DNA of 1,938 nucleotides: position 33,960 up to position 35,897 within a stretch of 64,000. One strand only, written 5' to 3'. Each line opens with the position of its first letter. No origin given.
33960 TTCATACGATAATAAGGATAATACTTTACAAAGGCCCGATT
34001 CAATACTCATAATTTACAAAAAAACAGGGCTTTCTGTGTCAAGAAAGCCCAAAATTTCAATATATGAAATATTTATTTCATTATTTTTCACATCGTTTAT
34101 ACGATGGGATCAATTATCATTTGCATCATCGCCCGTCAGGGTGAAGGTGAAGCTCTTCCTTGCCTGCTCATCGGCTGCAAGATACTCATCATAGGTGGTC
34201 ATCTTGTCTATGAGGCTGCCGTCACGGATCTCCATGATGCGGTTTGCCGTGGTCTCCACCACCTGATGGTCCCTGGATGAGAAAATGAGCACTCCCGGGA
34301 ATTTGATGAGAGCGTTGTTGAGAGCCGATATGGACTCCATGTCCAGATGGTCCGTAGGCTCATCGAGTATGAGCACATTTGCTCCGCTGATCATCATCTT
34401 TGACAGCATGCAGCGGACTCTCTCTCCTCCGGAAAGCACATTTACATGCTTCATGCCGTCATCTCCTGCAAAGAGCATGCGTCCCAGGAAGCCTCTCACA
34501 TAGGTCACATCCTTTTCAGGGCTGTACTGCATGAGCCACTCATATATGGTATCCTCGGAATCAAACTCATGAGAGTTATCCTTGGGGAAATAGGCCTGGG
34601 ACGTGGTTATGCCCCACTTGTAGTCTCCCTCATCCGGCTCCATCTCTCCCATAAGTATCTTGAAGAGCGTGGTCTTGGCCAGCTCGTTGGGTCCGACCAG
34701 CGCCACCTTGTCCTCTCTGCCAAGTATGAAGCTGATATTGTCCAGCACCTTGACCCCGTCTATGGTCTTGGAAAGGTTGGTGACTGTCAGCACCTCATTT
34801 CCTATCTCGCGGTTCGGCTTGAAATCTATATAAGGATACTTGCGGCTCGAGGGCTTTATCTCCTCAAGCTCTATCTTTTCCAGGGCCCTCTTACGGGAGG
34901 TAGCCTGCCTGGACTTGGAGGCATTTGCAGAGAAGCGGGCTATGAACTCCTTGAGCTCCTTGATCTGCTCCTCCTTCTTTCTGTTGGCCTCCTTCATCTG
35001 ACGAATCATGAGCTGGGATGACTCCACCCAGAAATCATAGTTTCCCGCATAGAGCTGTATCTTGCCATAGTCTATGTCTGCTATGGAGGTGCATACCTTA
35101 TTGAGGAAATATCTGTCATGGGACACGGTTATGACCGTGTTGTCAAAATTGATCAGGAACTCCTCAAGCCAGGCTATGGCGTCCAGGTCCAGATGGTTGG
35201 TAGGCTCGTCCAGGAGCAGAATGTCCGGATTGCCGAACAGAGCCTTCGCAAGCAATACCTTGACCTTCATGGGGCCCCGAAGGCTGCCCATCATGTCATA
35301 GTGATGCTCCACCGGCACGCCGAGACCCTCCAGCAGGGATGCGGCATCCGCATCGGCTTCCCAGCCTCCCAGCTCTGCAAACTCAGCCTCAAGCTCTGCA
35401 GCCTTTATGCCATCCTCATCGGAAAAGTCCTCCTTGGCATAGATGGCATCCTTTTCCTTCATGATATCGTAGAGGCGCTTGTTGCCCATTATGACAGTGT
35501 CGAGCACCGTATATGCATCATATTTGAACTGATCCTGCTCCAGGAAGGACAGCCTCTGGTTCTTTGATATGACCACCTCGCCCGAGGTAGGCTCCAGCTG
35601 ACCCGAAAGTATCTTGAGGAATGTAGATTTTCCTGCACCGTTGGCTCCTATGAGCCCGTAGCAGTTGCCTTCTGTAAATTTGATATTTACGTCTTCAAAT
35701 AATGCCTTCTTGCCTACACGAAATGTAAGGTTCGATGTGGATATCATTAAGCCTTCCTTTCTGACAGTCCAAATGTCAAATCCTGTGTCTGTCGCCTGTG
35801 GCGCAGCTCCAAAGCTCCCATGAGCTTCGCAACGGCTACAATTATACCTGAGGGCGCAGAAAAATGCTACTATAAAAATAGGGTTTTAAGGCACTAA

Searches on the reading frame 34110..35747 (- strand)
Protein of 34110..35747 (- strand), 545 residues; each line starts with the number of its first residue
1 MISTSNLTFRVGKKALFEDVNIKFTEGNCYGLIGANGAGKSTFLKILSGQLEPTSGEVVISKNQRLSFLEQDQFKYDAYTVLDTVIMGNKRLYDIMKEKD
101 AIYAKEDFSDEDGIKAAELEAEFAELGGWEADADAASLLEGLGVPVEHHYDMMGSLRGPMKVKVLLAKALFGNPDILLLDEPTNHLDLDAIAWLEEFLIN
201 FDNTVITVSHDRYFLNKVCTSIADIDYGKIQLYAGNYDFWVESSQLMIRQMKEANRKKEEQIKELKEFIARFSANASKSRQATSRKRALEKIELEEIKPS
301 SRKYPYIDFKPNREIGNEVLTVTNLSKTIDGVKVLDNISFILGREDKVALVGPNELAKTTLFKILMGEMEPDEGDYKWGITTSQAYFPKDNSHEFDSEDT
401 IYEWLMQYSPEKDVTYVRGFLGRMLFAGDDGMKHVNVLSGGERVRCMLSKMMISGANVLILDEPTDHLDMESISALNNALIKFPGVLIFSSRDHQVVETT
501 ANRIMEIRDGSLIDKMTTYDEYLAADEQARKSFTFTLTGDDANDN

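Call 79: search_protein_families(library=ncbifam, proteins=[window:34110-35747:-], max_evalue=1e-10)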
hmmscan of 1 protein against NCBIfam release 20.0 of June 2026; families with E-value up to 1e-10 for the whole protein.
window:34110-35747:- (545 aa): 174 families (the best 25 are shown)
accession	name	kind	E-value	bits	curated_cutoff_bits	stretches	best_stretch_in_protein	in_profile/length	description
NF011646.0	PRK15064.1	equivalog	1.5e-204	680.3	762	1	1-526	1-527/530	ABC-F family ATPase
NF000355.4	ribo_prot_ABC_F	equivalog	2.4e-106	356.5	380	2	2-288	3-250/499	ribosomal protection-like ABC-F family protein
NF008775.0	PRK11819.1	equivalog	1.6e-103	347.2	599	1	12-523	18-532/556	energy-dependent translational throttle protein EttA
TIGR03719.1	ABC_ABC_ChvD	subfamily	1.1e-101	341.2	806.75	1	12-523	16-530/552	energy-dependent translational throttle protein EttA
NF050005.1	ABC_ATPase_Uup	equivalog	4.1e-101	339.1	900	2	2-465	4-468/636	ATP-binding cassette ATPase Uup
NF008358.0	PRK11147.1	equivalog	6.2e-98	328.6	936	2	2-471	4-474/635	ABC transporter ATP-binding protein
NF007921.0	PRK10636.1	equivalog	3e-87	293.4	917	1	1-513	1-506/638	ABC transporter ATP-binding protein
NF000170.2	ABCF_Vga_all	exception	4.3e-83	279.6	725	2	284-531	232-477/521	Vga family ABC-F type ribosomal protection protein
NF000514.1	ABCF_OptrA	exception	6.7e-76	256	1450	1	16-533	35-558/655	ABC-F type ribosomal protection protein OptrA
NF043038.1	ABCF_CplR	exception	3.3e-73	247.2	780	2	286-529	253-491/544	ABC-F type ribosomal protection protein CplR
NF000168.2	ABCF_Msr_all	exception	3.3e-69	233.8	680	2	253-514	226-485/487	Msr family ABC-F type ribosomal protection protein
NF000171.1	ABCF_producer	exception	1.1e-65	222.2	800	2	5-263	7-271/541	TlrC/CarA/OleB/SrmB family ABC-F type ribosomal protection protein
NF000169.2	ABCF_Sal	exception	1.9e-62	211.7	725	2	68-291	57-266/542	Sal family ABC-F type ribosomal protection protein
NF000166.1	ABCF_CarA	exception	5.8e-56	189.8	1050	2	119-243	137-261/556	ABC-F type ribosomal protection protein Car(A)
NF045691.1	ABCF_VgaF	exception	2.5e-52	178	975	2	330-513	281-458/459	ABC-F type ribosomal protection protein Vga(F)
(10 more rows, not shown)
